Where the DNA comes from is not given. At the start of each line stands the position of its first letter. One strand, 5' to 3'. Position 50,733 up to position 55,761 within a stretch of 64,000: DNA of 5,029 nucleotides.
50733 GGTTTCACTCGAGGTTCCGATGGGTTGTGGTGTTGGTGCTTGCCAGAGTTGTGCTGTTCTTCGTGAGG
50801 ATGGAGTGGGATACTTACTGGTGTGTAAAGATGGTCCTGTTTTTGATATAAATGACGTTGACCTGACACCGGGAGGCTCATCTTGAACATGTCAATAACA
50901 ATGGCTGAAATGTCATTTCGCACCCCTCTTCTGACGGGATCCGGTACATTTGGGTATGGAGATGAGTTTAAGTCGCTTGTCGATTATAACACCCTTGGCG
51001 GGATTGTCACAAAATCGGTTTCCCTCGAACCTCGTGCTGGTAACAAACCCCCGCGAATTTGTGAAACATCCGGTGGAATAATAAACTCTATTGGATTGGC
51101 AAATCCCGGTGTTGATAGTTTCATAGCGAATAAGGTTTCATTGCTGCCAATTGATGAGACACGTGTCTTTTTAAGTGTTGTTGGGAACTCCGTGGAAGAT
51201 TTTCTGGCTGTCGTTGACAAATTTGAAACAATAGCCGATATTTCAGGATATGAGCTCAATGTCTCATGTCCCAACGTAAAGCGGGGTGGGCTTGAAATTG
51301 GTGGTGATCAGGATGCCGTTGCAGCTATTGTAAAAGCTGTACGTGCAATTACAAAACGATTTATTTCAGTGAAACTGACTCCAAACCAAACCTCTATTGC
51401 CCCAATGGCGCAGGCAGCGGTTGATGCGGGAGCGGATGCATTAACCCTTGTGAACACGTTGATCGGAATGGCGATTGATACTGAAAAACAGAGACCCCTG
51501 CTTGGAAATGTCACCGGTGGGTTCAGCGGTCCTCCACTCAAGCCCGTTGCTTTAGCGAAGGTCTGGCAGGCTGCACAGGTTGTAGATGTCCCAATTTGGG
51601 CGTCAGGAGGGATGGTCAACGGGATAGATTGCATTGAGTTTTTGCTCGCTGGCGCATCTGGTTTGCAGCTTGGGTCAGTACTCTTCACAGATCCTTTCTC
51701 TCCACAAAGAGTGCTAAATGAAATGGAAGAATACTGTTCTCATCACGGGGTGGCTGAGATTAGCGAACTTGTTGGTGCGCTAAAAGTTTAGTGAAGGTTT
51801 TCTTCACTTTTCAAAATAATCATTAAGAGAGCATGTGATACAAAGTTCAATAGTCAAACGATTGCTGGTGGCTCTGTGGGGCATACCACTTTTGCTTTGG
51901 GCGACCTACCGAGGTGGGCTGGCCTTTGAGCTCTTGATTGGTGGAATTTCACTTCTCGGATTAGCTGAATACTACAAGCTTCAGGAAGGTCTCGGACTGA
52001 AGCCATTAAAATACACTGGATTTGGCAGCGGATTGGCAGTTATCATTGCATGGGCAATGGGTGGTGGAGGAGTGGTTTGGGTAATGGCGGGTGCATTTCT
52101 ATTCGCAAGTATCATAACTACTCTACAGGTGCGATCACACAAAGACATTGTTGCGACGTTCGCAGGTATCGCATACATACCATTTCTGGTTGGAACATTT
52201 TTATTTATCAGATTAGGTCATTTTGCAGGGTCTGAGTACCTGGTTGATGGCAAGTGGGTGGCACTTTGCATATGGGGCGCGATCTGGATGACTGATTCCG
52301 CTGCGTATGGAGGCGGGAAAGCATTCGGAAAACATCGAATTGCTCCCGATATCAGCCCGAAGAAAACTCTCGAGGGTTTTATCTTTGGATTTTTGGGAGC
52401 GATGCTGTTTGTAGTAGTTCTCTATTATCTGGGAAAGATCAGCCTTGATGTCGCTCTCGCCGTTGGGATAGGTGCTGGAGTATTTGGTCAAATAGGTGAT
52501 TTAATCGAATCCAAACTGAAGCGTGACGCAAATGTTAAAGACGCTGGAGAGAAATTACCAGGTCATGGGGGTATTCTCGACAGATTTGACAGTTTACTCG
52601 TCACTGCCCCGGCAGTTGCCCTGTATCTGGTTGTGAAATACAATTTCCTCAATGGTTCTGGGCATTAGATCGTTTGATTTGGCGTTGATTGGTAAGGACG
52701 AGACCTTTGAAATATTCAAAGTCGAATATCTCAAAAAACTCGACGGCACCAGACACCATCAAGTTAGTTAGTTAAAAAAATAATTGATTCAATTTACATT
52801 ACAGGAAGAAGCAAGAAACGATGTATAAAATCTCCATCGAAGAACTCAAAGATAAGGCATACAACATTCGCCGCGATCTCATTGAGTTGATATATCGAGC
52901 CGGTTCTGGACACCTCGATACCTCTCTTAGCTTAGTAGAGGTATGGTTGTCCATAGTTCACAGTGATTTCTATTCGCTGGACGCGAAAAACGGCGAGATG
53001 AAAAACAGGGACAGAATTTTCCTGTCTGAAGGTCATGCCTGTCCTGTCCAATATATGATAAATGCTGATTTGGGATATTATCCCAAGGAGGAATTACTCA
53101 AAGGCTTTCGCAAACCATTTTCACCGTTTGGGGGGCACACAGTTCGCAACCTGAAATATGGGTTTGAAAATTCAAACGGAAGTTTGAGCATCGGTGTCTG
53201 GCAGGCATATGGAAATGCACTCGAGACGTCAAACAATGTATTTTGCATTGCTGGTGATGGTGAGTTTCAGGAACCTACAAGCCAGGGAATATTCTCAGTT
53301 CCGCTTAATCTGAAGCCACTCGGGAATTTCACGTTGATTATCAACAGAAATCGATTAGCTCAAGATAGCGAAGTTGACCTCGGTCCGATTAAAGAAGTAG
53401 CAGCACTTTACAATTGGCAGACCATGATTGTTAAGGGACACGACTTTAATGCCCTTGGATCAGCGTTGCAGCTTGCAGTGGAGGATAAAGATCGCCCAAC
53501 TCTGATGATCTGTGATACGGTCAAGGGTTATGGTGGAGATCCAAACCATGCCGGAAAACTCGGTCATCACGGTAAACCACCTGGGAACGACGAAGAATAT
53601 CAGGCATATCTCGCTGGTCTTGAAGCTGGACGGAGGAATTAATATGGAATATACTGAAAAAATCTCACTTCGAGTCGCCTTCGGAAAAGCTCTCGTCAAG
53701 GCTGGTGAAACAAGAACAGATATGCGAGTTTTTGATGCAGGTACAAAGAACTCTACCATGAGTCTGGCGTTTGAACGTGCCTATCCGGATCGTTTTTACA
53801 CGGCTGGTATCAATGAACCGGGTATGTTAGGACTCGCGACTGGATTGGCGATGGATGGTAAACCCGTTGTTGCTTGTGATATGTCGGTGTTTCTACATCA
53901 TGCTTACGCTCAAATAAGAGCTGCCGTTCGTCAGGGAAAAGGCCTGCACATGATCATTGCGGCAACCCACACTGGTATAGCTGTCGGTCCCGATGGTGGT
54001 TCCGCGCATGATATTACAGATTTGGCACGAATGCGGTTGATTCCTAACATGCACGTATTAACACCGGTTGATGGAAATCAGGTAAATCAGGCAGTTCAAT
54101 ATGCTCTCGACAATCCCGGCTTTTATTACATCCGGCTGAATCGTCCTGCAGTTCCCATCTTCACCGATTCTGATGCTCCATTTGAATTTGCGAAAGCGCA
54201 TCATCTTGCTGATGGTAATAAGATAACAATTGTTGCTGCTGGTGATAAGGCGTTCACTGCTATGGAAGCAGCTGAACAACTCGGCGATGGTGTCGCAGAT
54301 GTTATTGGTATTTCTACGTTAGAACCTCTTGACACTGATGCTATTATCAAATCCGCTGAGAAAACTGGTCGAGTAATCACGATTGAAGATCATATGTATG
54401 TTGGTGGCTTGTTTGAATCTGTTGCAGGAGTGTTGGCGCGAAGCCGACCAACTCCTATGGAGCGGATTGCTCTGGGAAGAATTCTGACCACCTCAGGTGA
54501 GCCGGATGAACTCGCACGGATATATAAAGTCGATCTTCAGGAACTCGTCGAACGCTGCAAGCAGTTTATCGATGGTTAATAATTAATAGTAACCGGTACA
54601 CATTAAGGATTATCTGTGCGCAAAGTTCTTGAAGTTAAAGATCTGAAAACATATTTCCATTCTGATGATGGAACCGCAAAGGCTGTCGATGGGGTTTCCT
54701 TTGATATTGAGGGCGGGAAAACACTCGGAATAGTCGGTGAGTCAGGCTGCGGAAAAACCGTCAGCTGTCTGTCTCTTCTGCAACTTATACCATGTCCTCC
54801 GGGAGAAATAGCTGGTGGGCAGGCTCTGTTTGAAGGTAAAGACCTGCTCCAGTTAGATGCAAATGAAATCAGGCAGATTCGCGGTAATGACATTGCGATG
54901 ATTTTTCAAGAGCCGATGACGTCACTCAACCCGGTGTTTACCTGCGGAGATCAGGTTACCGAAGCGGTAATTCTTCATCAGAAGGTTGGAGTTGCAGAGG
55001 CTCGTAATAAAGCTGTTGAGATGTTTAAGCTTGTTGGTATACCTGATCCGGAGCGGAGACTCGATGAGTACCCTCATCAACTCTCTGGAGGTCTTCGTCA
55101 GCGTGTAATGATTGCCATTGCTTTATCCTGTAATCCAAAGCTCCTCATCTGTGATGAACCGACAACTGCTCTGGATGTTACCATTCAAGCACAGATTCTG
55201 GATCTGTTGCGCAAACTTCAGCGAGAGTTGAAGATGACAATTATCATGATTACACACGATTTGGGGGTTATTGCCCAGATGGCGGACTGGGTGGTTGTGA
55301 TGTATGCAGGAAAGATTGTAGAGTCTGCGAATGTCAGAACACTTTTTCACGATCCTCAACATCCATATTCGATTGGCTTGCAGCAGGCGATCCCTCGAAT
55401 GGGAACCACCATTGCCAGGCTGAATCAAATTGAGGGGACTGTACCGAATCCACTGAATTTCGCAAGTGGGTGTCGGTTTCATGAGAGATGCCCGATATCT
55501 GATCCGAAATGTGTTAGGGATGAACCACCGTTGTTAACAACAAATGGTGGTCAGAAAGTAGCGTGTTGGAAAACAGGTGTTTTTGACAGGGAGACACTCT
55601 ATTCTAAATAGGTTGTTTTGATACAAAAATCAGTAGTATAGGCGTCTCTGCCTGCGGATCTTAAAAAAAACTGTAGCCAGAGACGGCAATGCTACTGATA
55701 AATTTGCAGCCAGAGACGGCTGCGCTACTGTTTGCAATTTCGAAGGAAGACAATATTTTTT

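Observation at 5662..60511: Five paralogous small FadL/PorV-like barrels (298-350 aa) in 64 kb, each next to secretion or cell-surface genes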

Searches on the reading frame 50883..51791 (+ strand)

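Call 13: search_protein_families(library=pfam, proteins=[window:50883-51791:+], max_evalue=0.001)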
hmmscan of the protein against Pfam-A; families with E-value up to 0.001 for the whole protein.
window:50883-51791:+ (302 aa): 3 families
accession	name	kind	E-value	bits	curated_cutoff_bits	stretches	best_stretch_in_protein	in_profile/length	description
PF01180.27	DHO_dh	-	7.3e-69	232.6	27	1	5-283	4-289/291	Dihydroorotate dehydrogenase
PF03060.21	NMO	-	6.7e-07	29.4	28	1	208-267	164-225/331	Nitronate monooxygenase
PF00478.31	IMPDH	-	0.00062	19.3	25.6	0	222-287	194-260/345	IMP dehydrogenase / GMP reductase domain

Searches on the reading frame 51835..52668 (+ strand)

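Call 13: search_protein_families(library=pfam, proteins=[window:51835-52668:+], max_evalue=0.001)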
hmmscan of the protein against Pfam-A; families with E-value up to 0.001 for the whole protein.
window:51835-52668:+ (277 aa): 1 family
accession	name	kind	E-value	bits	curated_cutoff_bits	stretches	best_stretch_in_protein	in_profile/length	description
PF01148.25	CTP_transf_1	-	3.7e-54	184.8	24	1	8-266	2-262/264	Cytidylyltransferase family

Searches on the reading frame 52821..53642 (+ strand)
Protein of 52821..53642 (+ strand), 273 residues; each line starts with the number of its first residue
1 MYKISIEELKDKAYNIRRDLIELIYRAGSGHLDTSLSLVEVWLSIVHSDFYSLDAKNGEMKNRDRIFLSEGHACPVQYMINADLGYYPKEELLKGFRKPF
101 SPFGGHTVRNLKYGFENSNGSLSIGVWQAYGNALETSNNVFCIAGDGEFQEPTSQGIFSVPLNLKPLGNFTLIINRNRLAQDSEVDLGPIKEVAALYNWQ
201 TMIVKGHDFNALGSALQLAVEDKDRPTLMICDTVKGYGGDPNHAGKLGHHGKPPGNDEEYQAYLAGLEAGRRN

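Call 13: search_protein_families(library=pfam, proteins=[window:52821-53642:+], max_evalue=0.001)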
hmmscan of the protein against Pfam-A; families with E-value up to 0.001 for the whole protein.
window:52821-53642:+ (273 aa): 1 family
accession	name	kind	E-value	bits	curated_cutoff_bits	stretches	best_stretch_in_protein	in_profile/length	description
PF00456.26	Transketolase_N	-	3e-29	102.5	22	1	15-258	8-267/334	Transketolase, thiamine diphosphate binding domain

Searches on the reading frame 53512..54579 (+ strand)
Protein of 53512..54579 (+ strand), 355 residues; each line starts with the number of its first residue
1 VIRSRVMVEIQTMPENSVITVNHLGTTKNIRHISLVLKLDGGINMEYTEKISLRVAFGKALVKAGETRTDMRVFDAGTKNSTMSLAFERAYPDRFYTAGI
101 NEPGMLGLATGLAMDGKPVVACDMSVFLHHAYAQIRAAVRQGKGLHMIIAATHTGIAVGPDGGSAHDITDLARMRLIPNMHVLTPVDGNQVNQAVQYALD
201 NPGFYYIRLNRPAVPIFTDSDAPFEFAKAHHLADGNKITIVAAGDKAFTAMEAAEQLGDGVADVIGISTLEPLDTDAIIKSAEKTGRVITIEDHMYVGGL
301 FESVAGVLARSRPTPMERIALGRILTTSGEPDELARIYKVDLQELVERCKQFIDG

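Call 13: search_protein_families(library=pfam, proteins=[window:53512-54579:+], max_evalue=0.001)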
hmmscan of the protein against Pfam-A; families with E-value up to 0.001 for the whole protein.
window:53512-54579:+ (355 aa): 2 families
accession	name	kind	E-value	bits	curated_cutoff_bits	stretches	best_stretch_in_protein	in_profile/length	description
PF02779.29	Transket_pyr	-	5.6e-31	108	27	1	50-214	2-172/174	Transketolase, pyrimidine binding domain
PF02780.25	Transketolase_C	-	1.4e-19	70.7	25.9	1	228-342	2-121/124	Transketolase, C-terminal domain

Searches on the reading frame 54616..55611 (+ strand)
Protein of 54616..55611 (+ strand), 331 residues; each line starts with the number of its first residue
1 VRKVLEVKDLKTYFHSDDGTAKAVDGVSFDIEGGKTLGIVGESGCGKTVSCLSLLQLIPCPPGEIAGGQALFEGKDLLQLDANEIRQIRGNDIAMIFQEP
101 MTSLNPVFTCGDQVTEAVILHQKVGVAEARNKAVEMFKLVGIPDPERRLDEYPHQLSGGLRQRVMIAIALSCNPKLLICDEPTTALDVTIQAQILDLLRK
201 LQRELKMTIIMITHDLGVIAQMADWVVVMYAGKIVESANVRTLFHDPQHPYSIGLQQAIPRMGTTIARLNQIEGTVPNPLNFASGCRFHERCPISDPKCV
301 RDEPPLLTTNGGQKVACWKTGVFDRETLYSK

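Call 13: search_protein_families(library=pfam, proteins=[window:54616-55611:+], max_evalue=0.001)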
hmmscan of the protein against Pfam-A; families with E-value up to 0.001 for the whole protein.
window:54616-55611:+ (331 aa): 4 families
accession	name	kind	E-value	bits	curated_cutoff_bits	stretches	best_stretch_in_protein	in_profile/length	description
PF00005.33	ABC_tran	-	3.6e-28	99.3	25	1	25-184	2-137/137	ABC transporter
PF08352.17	oligo_HPY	-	3.8e-18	66.1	27.1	1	235-299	1-65/65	Oligopeptide/dipeptide transporter, C-terminal region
PF13304.12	AAA_21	-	2.4e-06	28.3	27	1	145-219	227-303/304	AAA domain, putative AbiEii toxin, Type IV TA system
PF02463.25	SMC_N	-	0.00075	19.4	40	0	154-230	135-213/220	RecF/RecN/SMC N terminal domain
